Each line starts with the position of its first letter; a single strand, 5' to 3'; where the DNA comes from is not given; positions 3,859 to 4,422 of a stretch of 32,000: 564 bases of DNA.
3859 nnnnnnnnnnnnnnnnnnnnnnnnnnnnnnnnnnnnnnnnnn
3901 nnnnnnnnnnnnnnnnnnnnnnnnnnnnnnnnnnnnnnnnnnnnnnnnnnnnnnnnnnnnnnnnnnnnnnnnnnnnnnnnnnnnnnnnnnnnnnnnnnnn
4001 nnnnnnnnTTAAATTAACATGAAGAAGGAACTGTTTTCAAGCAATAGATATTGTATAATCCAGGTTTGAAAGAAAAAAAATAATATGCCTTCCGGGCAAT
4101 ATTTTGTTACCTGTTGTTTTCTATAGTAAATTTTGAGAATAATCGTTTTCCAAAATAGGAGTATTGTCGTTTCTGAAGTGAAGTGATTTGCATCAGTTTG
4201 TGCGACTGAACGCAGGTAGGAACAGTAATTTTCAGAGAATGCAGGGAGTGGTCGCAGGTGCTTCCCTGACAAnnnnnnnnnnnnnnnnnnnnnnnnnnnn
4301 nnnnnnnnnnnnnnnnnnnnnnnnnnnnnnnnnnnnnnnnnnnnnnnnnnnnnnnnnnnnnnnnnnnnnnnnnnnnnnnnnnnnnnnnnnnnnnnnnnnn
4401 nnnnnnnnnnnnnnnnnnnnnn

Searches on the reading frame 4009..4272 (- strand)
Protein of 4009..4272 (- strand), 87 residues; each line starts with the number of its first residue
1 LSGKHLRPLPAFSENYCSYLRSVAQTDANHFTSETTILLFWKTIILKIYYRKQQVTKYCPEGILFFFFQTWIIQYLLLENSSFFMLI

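Call 91: search_protein_families(library=pfam, proteins=[window:4009-4272:-], max_evalue=0.1)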
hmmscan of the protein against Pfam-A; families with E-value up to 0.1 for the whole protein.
window:4009-4272:- (87 aa): 1 family
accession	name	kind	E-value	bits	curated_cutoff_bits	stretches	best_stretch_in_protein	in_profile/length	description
PF10840.13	DUF2645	-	0.0057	17.7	25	1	14-71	33-89/98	Protein of unknown function (DUF2645)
